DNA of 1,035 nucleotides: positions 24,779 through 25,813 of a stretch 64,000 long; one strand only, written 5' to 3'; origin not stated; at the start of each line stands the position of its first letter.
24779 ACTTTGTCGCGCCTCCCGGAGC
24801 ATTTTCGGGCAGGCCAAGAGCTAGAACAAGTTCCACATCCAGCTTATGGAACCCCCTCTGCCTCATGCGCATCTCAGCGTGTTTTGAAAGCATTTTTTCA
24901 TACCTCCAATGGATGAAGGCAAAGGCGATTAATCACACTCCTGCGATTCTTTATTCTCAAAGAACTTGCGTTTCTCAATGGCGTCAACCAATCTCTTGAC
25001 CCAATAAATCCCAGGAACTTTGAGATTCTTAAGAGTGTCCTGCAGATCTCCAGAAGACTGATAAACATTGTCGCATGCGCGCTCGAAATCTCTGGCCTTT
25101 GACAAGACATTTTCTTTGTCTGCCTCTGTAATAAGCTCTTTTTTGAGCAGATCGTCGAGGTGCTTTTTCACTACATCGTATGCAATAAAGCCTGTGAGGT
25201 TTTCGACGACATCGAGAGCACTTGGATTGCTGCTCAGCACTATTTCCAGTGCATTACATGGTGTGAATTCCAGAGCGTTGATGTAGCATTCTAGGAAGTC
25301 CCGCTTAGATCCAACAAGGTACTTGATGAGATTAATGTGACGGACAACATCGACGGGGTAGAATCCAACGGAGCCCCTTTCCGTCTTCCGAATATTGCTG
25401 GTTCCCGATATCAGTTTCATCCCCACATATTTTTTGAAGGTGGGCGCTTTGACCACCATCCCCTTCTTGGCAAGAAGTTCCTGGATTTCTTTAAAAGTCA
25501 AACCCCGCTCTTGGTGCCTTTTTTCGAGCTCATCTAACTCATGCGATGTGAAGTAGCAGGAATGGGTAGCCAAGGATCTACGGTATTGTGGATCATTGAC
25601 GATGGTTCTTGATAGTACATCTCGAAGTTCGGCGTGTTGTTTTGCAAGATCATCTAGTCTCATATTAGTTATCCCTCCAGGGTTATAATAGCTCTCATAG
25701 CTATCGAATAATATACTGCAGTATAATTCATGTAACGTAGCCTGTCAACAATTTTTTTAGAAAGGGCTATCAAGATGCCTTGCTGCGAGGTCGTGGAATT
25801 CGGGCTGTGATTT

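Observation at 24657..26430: Low-GC islet carrying a DUF4258 toxin-like gene coupled to an uncharacterised 244-aa partner: a candidate novel toxin-antitoxin or abortive-infection pair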

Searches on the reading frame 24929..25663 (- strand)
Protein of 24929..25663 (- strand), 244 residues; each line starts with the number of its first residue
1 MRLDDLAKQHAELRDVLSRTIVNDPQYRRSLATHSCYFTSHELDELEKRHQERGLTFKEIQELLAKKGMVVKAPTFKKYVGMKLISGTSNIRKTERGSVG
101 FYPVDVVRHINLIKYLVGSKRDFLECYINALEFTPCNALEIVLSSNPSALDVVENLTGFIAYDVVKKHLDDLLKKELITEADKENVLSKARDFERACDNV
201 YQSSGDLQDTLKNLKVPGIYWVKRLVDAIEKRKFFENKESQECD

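Call 3: search_protein_families(library=pfam, proteins=[window:24929-25663:-], max_evalue=1)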
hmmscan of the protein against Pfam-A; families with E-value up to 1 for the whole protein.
window:24929-25663:- (244 aa): 4 families
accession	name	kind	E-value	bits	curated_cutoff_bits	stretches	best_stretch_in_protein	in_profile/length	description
PF00619.27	CARD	-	0.0049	17.3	23.9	1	157-195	16-48/85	Caspase recruitment domain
PF13411.12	MerR_1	-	0.026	15.1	21.6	0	37-66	37-68/69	MerR HTH family regulatory protein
PF00180.25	Iso_dh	-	0.12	12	27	1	175-229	179-222/348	Isocitrate/isopropylmalate dehydrogenase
PF07106.19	TBPIP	-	0.13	12.6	22.8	1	148-179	18-49/62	TBPIP/Hop2 winged helix domain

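Call 4: search_protein_families(library=ncbifam, proteins=[window:24929-25663:-], max_evalue=1)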
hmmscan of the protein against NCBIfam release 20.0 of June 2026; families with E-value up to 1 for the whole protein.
window:24929-25663:- (244 aa): 1 family
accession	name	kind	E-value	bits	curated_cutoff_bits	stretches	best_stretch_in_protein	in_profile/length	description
NF053610.1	Sso10a_fam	subfamily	0.048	13.7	60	1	160-186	29-55/64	Sso10a family chromatin protein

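Call 8: find_homologous_proteins(query=window:24929-25663:-)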
Query window:24929-25663:- (244 aa): 6 proteins with E <= 0.001 among 494 candidates.
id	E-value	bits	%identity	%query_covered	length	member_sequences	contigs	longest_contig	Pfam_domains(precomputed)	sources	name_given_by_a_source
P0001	7.3e-158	541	100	100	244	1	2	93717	-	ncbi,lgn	-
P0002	1.7e-104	366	70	100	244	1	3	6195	-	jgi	jgi:hypothetical protein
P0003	3.3e-89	316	61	100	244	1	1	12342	-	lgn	-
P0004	4.6e-87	309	65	93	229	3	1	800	-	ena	-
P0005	4.4e-84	300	58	99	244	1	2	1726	-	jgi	jgi:hypothetical protein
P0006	2.5e-72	261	55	95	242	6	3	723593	-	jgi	jgi:hypothetical protein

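Call 9: find_encoding_contigs(protein=P0001, flank=10000, max_places=4)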
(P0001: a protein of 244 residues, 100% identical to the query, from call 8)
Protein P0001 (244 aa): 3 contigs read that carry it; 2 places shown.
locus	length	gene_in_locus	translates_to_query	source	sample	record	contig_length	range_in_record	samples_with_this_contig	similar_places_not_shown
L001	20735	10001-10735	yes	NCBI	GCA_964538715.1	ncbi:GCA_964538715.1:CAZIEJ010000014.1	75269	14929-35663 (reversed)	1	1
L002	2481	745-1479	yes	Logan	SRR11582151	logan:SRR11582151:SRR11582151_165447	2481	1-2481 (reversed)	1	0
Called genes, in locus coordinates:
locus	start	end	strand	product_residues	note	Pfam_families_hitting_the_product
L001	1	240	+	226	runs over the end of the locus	PF06452:CBM9_1 (weak), PF16011:CBM9_2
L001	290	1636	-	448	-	PF01235:Na_Ala_symp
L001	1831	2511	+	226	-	PF01066:CDP-OH_P_transf (weak)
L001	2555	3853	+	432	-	PF04138:GtrA_DPMS_TM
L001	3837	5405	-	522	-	PF00069:Pkinase, PF07714:PK_Tyr_Ser-Thr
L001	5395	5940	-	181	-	PF07638:Sigma70_ECF, PF08281:Sigma70_r4_2, PF04545:Sigma70_r4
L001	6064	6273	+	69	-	PF07311:Dodecin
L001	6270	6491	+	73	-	-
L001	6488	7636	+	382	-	PF01145:Band_7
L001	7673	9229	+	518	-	-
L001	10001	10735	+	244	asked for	-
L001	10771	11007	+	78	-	-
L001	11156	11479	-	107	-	-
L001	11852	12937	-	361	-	PF00291:PALP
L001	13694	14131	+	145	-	-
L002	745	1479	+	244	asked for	-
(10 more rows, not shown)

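Call 10: find_encoding_contigs(protein=P0006, flank=10000, max_places=4)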
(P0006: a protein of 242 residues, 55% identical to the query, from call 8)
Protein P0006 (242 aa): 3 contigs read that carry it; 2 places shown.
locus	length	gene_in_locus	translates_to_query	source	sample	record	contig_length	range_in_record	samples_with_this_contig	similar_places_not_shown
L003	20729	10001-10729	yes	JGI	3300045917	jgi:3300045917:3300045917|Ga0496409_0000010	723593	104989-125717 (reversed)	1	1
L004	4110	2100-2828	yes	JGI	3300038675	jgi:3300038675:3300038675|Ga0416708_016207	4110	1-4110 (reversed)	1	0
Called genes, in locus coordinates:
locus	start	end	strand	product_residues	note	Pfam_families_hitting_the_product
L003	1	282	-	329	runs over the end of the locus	-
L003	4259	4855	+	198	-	PF26915:Phage_P4_cII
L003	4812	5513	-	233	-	PF14350:Beta_protein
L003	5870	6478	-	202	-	-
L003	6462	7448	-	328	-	-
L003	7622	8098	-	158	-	PF01661:Macro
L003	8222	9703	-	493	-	-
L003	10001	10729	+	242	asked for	-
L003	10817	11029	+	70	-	-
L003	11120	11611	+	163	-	-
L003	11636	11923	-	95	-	-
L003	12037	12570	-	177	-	-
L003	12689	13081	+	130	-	-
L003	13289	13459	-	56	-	-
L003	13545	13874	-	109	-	PF01370:Epimerase, PF16363:GDP_Man_Dehyd (faint)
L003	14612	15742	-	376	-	PF21760:SecD_1st, PF22599:SecDF_P1_head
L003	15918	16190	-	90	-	-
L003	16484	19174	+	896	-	PF00665:rve, PF22483:Mu-transpos_C_2 (faint), PF01807:Zn_ribbon_DnaG (weak), PF01751:Toprim (weak), PF13155:Toprim_2, PF13662:Toprim_4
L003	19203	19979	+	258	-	PF01695:IstB_IS21, PF00308:Bac_DnaA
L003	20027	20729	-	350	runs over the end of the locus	-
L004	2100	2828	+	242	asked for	-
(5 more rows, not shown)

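Call 11: find_encoding_contigs(protein=P0003, flank=10000, max_places=4)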
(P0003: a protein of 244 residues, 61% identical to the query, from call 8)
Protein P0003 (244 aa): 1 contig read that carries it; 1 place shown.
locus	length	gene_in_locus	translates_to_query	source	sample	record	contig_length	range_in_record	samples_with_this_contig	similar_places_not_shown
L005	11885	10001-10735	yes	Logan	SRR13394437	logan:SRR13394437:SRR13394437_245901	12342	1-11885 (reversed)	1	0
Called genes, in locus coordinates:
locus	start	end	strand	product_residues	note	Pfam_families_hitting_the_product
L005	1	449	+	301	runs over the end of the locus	?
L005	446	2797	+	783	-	-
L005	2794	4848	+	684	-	PF20442:BrxL_N, PF13337:BrxL_ATPase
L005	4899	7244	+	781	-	-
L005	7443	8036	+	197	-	PF14487:DarT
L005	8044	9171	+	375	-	PF01661:Macro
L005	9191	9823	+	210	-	PF14487:DarT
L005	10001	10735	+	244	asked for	-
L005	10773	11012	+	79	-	-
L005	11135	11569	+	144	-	-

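Call 12: find_encoding_contigs(protein=P0002, flank=10000, max_places=4)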
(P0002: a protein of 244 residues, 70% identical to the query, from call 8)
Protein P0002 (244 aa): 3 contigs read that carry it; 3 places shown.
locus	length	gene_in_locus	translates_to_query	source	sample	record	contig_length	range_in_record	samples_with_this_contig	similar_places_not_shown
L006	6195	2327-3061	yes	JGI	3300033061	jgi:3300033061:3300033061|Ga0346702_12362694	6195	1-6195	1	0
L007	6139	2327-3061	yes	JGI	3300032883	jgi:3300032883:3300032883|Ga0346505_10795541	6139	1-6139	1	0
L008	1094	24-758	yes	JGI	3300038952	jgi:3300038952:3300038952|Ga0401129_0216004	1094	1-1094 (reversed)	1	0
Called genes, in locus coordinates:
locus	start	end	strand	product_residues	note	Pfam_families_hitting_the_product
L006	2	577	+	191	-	?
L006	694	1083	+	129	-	-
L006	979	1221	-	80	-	-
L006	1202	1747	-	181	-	-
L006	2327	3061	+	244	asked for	-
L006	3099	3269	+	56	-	-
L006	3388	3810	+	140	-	-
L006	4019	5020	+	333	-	PF02899:Phage_int_SAM_1, PF13495:Phage_int_SAM_4, PF00589:Phage_integrase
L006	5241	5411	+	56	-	-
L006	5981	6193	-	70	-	?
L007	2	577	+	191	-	?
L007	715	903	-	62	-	-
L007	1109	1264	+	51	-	-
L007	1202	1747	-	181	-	-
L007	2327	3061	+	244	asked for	-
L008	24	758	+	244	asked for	-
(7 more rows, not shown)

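Call 18: search_protein_families(library=pfam, proteins=[L005:10773-11012:+, L003:10790-11029:+, L003:11120-11611:+, L005:11135-11569:+, L006:3388-3810:+, L003:8222-9703:-, L006:1202-1747:-], max_evalue=1)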
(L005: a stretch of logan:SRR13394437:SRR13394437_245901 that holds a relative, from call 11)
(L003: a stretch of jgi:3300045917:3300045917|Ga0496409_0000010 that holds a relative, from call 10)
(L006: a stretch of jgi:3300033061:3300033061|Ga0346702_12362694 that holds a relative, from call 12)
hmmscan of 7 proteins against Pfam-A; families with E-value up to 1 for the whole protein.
L005:10773-11012:+ (79 aa): 0 families

L003:10790-11029:+ (79 aa): 1 family
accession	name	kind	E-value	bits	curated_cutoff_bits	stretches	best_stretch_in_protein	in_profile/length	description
PF14076.12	DUF4258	-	0.0093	16.7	25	1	2-20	1-19/71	Domain of unknown function (DUF4258)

L003:11120-11611:+ (163 aa): 1 family
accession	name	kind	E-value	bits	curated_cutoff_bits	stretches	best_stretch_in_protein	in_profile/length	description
PF12212.14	PAZ_2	-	0.012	15.9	23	1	66-152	10-95/127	PAZ domain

L005:11135-11569:+ (144 aa): 0 families

L006:3388-3810:+ (140 aa): 0 families

L003:8222-9703:- (493 aa): 1 family
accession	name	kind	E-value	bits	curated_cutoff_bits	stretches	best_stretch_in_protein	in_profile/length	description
PF24062.1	DUF7362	-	0.15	12.7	27.6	1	148-198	33-82/163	Domain of unknown function (DUF7362)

L006:1202-1747:- (181 aa): 1 family
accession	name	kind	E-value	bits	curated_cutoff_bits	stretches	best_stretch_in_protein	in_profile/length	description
PF13366.12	PDDEXK_3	-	0.016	16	22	1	44-107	22-92/117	PD-(D/E)XK nuclease superfamily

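Call 37: search_protein_families(library=padloc, proteins=[window:24929-25663:-, L003:11120-11611:+], max_evalue=1)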
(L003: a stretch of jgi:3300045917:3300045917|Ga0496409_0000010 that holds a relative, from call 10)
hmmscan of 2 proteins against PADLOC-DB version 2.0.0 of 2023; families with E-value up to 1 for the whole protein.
window:24929-25663:- (244 aa): 0 families

L003:11120-11611:+ (163 aa): 0 families

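Call 38: search_protein_families(library=phrogs, proteins=[window:24929-25663:-, L003:11120-11611:+], max_evalue=1)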
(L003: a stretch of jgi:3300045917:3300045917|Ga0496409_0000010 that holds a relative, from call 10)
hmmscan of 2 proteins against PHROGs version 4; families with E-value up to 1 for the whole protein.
window:24929-25663:- (244 aa): 5 families
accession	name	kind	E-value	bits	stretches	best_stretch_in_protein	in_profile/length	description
phrog_31250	-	unknown function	0.004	17.9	1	70-200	54-163/185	-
phrog_26158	-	unknown function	0.078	14.2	1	53-80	24-51/74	-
phrog_15066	-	unknown function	0.12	13.4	1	56-85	65-94/103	-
phrog_15363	-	unknown function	0.18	13.4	1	178-233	10-66/181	-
phrog_9544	-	unknown function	0.26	12.6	0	151-177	10-38/66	-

L003:11120-11611:+ (163 aa): 1 family
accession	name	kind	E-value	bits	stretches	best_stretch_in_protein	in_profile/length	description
phrog_18677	-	unknown function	0.046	15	1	61-143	8-89/121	-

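Call 42: predict_structure(alignment_id=A3)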
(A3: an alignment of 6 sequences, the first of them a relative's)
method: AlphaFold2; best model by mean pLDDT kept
length: 244 residues; sequences in the alignment: 6
mean_pLDDT: 48.6   pTM: 0.39
mean pLDDT of the five models: 48.6, 47.9, 45.5, 44.9, 40.7
residues with pLDDT >= 90: 0; 70-90: 16; 50-70: 74; < 50: 154
segments of 3 or more residues with pLDDT < 50: 1-41, 68-109, 136-160, 204-241
pLDDT, mean of each block of 10 residues (from residue 1): 38 46 43 40 52 53 56 38 30 30 43 53 57 52 47 41 67 72 73 62 49 39 42 45 44
secondary structure, 60 per line:
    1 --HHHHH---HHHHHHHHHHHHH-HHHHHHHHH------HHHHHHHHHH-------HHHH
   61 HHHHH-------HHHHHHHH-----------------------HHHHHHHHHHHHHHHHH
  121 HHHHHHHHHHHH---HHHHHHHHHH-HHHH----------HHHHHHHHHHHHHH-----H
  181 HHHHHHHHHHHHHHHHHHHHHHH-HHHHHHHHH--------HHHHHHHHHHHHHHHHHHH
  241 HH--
elements in order: H3-7 H11-23 H25-33 H40-49 H57-65 H73-80 H104-132 H136-145 H147-150 H161-174 H180-203 H205-213 H222-242

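Call 43: search_protein_representatives(alignment_id=A3)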
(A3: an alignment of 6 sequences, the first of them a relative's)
Query: 6 sequences, 244 profile positions. Proteins with E-value up to 0.001 (for the whole library): 181; up to 1e-10: 60; up to 1e-30: 10. The best 150 are listed.
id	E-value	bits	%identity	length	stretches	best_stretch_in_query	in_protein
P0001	1.5e-132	456.7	-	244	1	1-244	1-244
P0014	1.2e-52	194.9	-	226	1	14-228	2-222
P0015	1.9e-52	194.3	-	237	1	1-233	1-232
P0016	1.1e-42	162.3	-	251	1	1-226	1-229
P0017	1.2e-42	162.3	-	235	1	1-228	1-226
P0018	3.7e-37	144.2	-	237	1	1-222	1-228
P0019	1.5e-34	135.7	-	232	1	1-228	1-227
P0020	1.4e-33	132.5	-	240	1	1-231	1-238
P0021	7.4e-32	126.9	-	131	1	1-123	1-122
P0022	6.2e-31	123.8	-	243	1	1-219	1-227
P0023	2.7e-30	121.8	-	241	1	1-218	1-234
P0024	8.9e-30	120.1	-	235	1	3-227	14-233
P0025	1.2e-29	119.7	-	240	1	1-219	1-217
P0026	1.1e-22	96.8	-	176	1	69-230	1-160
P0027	3.6e-20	88.6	-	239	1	7-217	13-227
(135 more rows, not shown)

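Call 46: search_solved_structures(query=A5, max_evalue=10, show_alignments=3)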
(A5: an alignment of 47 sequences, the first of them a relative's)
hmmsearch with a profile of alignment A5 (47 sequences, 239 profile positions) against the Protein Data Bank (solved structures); distinct sequences matched with E-value up to 10: 27.
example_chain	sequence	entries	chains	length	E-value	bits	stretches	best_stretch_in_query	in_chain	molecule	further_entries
6r17_A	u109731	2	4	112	0.019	17.7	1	129-225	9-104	Synaptonemal complex central element protein 2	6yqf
7pc1_A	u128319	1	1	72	0.078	15.7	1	49-84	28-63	StbA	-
2zau_A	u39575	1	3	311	0.08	15.7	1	104-154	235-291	Selenide, water dikinase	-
2yye_A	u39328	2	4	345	0.11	15.2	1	104-154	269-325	Selenide, water dikinase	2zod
2lvs_A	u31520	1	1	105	0.14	14.8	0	44-69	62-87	Putative uncharacterized protein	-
4ua1_A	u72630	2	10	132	0.16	14.7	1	74-147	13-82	Regulatory protein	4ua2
8ew8_A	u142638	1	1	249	0.19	14.5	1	116-230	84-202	Altered inheritance of mitochondria protein 18, mitochondrial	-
6kos_A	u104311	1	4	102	0.19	14.4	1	130-214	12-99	SUWA (Super WA20)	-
4hhx_A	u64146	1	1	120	0.21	14.3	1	89-176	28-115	Toxin coregulated pilus biosynthesis protein E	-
8b4h_A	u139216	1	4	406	0.28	13.9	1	46-99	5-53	Putative transposase for insertion sequence element IS5376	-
8gji_A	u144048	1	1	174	0.64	12.7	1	145-211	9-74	GCG binder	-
7sax_A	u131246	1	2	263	0.81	12.4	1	152-220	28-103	GldM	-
4v6m_A0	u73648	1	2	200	0.9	12.2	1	156-219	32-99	Apolipoprotein A-I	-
1av1_A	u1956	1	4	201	0.96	12.1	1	155-219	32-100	APOLIPOPROTEIN A-I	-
2pms_C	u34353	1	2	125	1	12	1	156-234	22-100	PNEUMOCOCCAL SURFACE PROTEIN A (PSPA)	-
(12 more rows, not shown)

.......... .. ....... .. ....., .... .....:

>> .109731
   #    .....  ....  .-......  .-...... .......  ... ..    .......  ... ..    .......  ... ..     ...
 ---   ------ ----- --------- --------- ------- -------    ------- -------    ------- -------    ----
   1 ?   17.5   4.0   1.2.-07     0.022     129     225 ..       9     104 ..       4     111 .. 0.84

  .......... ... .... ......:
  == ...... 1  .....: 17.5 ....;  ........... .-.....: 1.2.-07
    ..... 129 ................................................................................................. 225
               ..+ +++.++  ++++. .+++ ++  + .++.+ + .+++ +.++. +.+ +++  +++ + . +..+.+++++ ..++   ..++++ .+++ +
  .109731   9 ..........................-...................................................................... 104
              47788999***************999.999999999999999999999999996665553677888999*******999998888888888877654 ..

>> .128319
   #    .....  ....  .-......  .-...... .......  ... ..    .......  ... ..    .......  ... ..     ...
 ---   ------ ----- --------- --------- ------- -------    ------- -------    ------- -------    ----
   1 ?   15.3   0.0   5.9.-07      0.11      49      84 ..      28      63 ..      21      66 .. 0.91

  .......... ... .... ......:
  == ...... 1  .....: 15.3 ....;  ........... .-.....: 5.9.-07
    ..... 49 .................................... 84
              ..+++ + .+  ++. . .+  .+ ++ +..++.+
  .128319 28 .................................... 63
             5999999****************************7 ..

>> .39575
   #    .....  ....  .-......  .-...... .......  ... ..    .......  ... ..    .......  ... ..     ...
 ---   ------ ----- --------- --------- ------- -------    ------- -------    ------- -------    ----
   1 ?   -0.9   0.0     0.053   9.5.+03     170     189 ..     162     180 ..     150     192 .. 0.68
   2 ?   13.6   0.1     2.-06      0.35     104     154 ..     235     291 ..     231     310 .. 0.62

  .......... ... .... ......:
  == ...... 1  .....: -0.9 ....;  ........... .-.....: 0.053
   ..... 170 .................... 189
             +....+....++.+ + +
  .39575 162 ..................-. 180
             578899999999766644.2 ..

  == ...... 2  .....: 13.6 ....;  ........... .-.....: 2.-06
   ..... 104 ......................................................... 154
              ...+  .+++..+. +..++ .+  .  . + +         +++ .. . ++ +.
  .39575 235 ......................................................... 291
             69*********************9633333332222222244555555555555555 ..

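Call 47: search_protein_families(library=pfam, alignment_id=A5, max_evalue=0.1)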
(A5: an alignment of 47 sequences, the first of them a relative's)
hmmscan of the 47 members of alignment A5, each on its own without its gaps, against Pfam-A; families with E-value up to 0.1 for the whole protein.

A. member 1, P0001 (244 aa): 2 families
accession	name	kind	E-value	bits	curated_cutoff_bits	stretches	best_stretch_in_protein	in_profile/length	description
PF00619.27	CARD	-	0.0049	17.3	23.9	1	157-195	16-48/85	Caspase recruitment domain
PF13411.12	MerR_1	-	0.026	15.1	21.6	0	37-66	37-68/69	MerR HTH family regulatory protein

B. families by the number of members that match (of 47 scanned): 44 families (the first 25 are shown)
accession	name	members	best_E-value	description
PF13411.12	MerR_1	9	0.00054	MerR HTH family regulatory protein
PF01498.24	HTH_Tnp_Tc3_2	3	0.0079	Transposase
PF12728.13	HTH_17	3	0.013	Helix-turn-helix domain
PF00619.27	CARD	2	0.0049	Caspase recruitment domain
PF13758.11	Prefoldin_3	2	0.034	Prefoldin subunit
PF16987.10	KIX_2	1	0.00043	KIX domain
PF05894.18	Podovirus_Gp16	1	0.00062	Podovirus DNA encapsidation protein (Gp16)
PF19416.4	Astro_VPg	1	0.002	Astrovirus VPg protein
PF23305.1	DUF7082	1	0.0026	Domain of unknown function (DUF7082)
PF22979.2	HTH_69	1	0.003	Winged helix-turn-helix domain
PF02912.23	Phe_tRNA-synt_N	1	0.0047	Aminoacyl tRNA synthetase class II, N-terminal domain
PF11396.14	PepSY_like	1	0.0051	Putative beta-lactamase-inhibitor-like, PepSY-like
PF03118.21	RNA_pol_A_CTD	1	0.0096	Bacterial RNA polymerase, alpha chain C terminal domain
PF24983.1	DUF7774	1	0.01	Domain of unknown function (DUF7774)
PF01846.25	FF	1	0.013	FF domain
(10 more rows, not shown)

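Call 52: find_related_loci(query=A3, collection=genome_contigs, flank=6000)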
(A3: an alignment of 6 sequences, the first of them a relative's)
Query A3 (244 aa) in genome_contigs; peptide patterns used: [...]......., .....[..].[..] (x = any residue, [..] = any of these).
69 stretches matched a pattern, but none encodes a relative of the query by tblastn (E <= 1e-3).

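Call 54: find_encoding_contigs(protein=P0015, flank=6000, max_places=3)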
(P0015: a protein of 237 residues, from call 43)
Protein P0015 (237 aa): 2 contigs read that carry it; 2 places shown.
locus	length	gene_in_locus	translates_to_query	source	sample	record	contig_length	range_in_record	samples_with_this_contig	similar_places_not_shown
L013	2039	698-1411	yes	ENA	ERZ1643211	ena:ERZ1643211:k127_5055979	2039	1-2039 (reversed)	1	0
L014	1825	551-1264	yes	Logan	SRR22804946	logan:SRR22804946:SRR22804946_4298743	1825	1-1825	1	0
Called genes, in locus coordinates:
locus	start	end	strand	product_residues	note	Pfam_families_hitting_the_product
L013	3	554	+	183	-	?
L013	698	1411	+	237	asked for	-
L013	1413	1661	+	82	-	PF14076:DUF4258 (weak)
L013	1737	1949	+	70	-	-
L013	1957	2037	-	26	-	?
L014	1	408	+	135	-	?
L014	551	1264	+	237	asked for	-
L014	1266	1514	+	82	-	PF14076:DUF4258 (weak)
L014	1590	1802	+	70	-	-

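Call 55: find_related_loci(query=A7, collection=genome_contigs, flank=5000)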
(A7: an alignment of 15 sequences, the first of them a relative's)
Query A7 (246 aa) in genome_contigs; peptide patterns used: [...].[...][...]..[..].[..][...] (x = any residue, [..] = any of these).
38 stretches matched a pattern; 8 encode a relative of the query (tblastn E <= 1e-3); 8 distinct loci.
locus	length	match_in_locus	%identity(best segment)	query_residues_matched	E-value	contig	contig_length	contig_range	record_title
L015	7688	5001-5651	33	14-231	8e-35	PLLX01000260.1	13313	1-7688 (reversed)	MAG: Bacteroidales bacterium isolate fen_983 73.20120800_E3S.44_contig_77004, whole genome shotgun sequence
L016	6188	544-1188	33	16-231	6e-34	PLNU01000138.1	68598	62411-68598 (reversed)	MAG: Syntrophaceae bacterium isolate fen_1160 73.20120800_E1X.10_contig_792, whole genome shotgun sequence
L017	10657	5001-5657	34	8-228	1e-33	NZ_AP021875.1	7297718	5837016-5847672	Desulfosarcina widdelii strain PP31 chromosome, complete genome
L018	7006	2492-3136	34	16-230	8e-34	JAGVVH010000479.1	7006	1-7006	MAG: Bacteroidetes bacterium isolate WAS_Bin_9 WAS_Bin_9_scaffold_4839, whole genome shotgun sequence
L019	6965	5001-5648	36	16-226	3e-33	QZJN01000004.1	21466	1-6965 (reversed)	MAG: Candidatus Parcubacteria bacterium isolate SURF_38 contig-100_3670_length_21466_read_count_347668, whole genome sho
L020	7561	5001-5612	38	23-226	1e-32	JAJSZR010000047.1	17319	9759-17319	MAG: Deltaproteobacteria bacterium isolate NA091R45FWG174 FWG174_SeepSRB2_contig047_0017319bp, whole genome shotgun sequ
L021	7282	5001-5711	34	18-246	5e-32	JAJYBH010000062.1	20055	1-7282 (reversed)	MAG: Deltaproteobacteria bacterium isolate BP8.bin69 NODE_3618_length_20055_cov_1.790446, whole genome shotgun sequence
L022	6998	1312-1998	31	7-230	5e-28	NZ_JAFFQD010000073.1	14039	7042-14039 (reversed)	Desulfogranum marinum strain DSM 2058 NODE_73_length_14039_cov_31.0495, whole genome shotgun sequence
